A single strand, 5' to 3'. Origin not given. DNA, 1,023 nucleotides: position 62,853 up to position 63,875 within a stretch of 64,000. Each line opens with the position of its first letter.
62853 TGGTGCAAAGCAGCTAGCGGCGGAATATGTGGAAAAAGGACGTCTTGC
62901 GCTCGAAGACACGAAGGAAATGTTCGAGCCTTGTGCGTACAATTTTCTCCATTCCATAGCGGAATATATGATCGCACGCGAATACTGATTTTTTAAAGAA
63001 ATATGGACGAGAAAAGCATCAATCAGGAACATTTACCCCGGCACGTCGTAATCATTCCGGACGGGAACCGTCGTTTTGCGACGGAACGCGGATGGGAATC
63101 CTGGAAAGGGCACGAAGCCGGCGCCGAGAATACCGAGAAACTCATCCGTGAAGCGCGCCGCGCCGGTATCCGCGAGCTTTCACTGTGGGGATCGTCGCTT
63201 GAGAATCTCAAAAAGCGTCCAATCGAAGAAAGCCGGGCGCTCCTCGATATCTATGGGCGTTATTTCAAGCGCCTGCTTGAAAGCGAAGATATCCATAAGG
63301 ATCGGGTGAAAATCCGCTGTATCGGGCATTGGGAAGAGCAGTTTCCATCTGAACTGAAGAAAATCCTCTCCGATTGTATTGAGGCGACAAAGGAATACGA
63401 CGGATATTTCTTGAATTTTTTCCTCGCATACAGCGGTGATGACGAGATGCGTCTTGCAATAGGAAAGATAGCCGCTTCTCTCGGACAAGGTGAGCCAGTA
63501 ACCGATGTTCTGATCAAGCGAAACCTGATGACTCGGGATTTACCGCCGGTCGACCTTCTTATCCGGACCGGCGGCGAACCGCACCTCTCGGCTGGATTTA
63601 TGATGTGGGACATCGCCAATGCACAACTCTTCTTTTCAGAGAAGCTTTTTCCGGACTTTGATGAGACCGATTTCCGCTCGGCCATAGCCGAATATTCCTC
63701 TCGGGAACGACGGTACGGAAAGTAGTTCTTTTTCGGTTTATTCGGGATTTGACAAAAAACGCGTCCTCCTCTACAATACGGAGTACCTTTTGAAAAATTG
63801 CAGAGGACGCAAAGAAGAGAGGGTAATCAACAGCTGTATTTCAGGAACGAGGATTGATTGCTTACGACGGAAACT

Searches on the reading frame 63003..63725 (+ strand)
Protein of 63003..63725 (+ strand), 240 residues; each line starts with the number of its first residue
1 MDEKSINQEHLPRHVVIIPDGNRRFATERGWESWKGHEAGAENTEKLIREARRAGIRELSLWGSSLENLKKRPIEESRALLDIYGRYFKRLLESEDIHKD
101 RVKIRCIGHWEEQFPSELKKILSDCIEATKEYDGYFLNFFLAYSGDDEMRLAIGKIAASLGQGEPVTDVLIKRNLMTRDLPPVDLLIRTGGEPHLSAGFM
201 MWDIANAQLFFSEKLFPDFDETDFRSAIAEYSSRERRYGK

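Call 37: search_protein_families(library=pfam, proteins=[window:63003-63725:+], max_evalue=0.001)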
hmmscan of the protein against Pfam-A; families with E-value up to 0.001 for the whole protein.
window:63003-63725:+ (240 aa): 1 family
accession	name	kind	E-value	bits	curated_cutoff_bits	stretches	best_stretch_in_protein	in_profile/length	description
PF01255.24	Prenyltransf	-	5.7e-54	183.4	27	1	18-239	1-219/219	Putative undecaprenyl diphosphate synthase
